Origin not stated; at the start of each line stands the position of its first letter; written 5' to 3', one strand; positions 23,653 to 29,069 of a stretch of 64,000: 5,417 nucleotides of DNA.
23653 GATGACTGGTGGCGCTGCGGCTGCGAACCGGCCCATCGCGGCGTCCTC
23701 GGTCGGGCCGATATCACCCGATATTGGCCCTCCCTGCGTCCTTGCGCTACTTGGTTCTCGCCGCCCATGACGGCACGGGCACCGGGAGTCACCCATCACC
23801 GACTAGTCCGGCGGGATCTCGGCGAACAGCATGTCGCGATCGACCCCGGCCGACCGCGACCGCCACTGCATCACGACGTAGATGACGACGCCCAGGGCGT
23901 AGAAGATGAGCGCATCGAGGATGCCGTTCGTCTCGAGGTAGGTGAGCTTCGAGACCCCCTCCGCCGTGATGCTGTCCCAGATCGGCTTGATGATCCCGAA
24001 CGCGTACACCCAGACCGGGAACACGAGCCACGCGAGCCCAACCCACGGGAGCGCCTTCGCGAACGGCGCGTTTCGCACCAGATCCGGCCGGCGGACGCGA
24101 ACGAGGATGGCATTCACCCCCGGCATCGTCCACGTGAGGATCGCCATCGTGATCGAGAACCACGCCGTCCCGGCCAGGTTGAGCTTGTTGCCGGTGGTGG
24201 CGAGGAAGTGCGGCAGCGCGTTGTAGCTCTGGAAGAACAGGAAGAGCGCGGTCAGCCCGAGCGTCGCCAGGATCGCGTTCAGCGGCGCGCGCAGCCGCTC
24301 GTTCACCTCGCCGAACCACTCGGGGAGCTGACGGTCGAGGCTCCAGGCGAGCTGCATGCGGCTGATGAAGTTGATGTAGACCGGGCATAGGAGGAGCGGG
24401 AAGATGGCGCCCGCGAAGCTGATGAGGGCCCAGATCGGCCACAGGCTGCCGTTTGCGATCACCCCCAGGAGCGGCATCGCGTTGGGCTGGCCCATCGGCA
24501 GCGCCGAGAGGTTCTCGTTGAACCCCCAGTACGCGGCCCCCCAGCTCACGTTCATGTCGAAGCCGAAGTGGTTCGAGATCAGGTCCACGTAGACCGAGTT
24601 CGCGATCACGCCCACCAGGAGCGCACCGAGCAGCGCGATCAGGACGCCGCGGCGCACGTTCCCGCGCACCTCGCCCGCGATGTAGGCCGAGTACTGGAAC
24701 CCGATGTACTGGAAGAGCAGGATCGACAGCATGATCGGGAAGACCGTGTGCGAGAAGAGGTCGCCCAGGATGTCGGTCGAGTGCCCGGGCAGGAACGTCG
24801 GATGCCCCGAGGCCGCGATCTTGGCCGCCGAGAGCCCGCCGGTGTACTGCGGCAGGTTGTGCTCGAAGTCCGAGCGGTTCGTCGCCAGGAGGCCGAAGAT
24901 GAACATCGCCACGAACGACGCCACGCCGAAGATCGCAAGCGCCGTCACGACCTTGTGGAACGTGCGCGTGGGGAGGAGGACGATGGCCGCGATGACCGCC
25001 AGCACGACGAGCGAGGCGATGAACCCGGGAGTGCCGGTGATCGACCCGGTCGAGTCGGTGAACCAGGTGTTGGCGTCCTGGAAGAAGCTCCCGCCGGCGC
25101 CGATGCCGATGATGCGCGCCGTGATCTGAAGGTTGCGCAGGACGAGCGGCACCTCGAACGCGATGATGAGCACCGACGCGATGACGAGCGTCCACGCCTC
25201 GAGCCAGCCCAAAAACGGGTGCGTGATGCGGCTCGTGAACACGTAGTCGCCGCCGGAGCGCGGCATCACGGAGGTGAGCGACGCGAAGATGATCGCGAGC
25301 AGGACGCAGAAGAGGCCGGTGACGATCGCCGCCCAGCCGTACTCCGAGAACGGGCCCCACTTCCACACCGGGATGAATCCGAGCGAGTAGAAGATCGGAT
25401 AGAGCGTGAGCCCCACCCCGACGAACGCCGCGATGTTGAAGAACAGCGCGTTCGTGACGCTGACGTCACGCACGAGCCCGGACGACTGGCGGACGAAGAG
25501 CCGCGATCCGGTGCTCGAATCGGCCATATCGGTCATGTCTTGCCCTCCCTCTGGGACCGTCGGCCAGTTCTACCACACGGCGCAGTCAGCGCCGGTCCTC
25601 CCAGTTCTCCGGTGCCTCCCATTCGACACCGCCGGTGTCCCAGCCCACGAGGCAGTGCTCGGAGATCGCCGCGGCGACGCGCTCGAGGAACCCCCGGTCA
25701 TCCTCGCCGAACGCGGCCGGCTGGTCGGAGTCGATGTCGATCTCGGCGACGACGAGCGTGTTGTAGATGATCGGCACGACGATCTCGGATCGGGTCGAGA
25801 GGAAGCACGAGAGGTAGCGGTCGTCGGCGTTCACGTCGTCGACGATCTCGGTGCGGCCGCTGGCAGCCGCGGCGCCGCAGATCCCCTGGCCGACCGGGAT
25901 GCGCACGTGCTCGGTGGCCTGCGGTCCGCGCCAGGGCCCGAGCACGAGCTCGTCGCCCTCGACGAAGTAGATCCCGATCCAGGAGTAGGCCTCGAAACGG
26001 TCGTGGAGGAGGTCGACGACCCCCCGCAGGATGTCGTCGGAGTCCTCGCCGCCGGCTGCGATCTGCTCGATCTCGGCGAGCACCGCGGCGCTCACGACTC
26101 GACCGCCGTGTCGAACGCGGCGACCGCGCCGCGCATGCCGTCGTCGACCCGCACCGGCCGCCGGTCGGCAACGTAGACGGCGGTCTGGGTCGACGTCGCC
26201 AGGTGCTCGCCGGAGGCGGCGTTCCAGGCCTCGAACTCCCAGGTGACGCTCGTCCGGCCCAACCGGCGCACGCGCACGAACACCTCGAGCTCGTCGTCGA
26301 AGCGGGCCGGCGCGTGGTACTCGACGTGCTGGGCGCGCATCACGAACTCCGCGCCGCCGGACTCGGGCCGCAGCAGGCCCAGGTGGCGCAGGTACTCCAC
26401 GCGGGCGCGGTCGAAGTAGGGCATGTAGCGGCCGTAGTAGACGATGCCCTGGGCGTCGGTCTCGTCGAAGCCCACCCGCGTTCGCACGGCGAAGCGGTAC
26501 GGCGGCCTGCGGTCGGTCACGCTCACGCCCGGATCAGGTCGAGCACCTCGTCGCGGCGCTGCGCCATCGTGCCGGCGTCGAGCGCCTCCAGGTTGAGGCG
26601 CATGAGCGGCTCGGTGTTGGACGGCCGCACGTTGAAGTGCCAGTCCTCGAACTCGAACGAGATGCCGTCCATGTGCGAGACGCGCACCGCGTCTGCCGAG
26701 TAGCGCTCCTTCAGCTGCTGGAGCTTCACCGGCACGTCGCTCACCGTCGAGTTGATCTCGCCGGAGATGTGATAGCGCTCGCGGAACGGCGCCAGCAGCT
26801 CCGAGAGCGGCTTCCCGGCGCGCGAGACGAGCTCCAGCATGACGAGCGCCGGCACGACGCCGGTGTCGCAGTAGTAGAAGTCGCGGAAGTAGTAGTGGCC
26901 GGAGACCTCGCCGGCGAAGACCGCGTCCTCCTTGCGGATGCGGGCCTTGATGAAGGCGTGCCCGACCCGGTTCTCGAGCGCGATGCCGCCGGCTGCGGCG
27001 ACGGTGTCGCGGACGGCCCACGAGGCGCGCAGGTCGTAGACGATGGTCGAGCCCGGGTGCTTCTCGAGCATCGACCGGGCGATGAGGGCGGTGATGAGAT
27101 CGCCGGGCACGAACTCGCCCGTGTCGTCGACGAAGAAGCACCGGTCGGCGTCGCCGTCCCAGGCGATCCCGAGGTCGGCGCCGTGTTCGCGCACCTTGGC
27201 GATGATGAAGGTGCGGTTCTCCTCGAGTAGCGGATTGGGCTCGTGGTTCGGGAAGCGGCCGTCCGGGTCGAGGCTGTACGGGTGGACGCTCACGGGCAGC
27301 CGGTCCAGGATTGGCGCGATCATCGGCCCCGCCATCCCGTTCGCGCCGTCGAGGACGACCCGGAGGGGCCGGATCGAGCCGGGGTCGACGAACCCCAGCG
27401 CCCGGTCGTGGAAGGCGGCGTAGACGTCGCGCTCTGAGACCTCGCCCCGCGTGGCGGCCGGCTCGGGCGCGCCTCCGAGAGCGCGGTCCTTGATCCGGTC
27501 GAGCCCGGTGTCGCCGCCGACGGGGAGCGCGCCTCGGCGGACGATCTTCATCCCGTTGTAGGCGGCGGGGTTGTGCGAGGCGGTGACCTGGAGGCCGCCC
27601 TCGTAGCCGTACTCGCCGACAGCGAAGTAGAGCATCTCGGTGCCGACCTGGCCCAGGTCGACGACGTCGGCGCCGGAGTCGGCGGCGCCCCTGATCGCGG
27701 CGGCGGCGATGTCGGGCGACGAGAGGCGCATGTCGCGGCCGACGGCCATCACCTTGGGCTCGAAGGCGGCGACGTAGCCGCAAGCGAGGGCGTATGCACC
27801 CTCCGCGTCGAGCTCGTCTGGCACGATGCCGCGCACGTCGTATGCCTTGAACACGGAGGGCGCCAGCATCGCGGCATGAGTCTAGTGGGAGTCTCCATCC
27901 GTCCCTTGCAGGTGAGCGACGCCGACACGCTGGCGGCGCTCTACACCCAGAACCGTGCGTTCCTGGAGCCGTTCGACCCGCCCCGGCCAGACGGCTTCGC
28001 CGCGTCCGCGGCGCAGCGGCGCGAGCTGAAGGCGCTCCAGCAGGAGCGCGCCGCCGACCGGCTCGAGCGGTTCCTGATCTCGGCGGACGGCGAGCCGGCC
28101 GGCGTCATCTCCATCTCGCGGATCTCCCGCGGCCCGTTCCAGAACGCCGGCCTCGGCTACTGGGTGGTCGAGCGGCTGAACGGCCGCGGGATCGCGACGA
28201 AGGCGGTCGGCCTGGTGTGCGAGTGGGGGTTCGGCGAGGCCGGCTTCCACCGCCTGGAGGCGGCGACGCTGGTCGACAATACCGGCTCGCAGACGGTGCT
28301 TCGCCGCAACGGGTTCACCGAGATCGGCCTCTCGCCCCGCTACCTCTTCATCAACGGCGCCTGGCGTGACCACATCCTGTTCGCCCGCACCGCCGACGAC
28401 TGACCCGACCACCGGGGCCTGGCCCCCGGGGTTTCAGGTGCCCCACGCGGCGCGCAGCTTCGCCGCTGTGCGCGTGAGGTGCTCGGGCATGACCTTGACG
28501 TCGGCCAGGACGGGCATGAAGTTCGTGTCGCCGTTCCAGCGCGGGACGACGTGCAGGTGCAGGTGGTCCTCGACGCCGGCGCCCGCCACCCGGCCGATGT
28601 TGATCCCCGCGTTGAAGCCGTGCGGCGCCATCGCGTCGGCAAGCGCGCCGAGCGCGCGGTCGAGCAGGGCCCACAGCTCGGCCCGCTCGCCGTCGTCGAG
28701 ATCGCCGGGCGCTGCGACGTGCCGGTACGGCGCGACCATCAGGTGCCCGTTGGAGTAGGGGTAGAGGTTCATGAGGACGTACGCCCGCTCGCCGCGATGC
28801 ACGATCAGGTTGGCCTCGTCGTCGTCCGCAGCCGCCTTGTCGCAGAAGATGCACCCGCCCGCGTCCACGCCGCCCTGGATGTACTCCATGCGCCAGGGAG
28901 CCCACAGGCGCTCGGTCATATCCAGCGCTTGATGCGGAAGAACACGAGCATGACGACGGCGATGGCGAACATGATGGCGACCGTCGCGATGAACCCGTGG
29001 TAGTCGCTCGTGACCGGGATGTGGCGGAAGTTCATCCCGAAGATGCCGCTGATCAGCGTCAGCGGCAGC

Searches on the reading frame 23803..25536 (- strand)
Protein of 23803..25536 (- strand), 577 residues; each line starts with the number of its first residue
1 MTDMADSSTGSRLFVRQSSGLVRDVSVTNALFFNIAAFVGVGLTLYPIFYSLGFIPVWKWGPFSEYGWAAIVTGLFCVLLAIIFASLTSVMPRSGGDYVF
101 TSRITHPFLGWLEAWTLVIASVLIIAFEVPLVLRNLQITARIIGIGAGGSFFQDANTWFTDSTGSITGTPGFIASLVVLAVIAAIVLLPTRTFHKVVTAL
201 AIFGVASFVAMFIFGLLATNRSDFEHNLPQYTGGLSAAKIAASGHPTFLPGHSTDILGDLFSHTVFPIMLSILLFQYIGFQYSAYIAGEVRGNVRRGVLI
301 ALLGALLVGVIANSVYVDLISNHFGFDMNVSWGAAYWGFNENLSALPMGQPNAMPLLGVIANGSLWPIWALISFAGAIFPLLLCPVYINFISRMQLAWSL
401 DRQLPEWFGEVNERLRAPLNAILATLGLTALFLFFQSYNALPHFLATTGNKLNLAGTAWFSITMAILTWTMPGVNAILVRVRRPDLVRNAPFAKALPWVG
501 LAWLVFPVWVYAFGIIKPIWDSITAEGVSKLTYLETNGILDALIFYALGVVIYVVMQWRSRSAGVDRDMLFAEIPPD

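Call 74: search_protein_families(library=pfam, proteins=[window:23803-25536:-], max_evalue=0.00001)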
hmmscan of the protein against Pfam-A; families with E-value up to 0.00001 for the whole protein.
window:23803-25536:- (577 aa): 2 families
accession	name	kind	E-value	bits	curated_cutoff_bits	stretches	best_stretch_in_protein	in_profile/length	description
PF13520.12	AA_permease_2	-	2.3e-16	60.2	27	1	52-508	23-401/427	Amino acid permease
PF00324.27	AA_permease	-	1.1e-09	38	24.6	1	71-517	36-426/470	Amino acid permease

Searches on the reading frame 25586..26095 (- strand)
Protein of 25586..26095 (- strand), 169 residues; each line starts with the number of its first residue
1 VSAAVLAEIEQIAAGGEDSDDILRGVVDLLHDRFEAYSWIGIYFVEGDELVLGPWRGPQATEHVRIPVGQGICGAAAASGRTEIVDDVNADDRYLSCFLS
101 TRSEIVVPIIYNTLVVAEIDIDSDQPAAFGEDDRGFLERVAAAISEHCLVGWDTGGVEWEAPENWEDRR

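Call 74: search_protein_families(library=pfam, proteins=[window:25586-26095:-], max_evalue=0.00001)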
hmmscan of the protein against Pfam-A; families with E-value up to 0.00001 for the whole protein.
window:25586-26095:- (169 aa): 2 families
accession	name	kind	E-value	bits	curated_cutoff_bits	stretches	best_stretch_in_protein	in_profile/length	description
PF13185.12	GAF_2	-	3.5e-13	50.4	28.6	1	18-145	3-132/136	GAF domain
PF01590.32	GAF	-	2.5e-12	47.9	22.4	1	20-145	3-130/133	GAF domain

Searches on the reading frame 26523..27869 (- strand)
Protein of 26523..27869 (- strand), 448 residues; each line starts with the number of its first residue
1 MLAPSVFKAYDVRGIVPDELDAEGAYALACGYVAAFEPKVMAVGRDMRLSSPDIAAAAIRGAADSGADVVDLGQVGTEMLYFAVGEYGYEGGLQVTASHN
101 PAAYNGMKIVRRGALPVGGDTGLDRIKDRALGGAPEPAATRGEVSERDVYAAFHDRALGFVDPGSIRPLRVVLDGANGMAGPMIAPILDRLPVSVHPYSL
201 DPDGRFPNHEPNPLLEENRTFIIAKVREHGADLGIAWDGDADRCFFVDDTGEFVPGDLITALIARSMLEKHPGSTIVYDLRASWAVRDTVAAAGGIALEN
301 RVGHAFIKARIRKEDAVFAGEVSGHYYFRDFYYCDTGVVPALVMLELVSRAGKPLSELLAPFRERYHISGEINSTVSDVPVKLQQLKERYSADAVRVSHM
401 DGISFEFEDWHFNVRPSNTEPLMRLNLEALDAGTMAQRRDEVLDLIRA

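Call 74: search_protein_families(library=pfam, proteins=[window:26523-27869:-], max_evalue=0.00001)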
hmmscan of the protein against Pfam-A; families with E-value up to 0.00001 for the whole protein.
window:26523-27869:- (448 aa): 4 families
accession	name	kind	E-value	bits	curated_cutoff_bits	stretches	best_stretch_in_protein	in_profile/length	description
PF02878.22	PGM_PMM_I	-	5.7e-29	101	22.5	1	6-128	3-129/138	Phosphoglucomutase/phosphomannomutase, alpha/beta/alpha domain I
PF02880.22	PGM_PMM_III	-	3.6e-26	92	20.7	1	256-361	2-110/115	Phosphoglucomutase/phosphomannomutase, alpha/beta/alpha domain III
PF02879.22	PGM_PMM_II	-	1e-21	77.8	29.3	1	167-251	19-103/103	Phosphoglucomutase/phosphomannomutase, alpha/beta/alpha domain II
PF00408.26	PGM_PMM_IV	-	1.2e-09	38.5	23.1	1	371-444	1-67/68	Phosphoglucomutase/phosphomannomutase, C-terminal domain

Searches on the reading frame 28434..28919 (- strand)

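Call 74: search_protein_families(library=pfam, proteins=[window:28434-28919:-], max_evalue=0.00001)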
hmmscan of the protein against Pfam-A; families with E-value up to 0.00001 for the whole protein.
window:28434-28919:- (161 aa): 2 families
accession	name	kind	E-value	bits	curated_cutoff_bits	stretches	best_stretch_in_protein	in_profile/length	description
PF01230.28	HIT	-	4.4e-11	43.7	21.5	1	39-127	8-95/98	HIT domain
PF11969.13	DcpS_C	-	3.8e-06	27.8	24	1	23-125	2-100/114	Scavenger mRNA decapping enzyme C-term binding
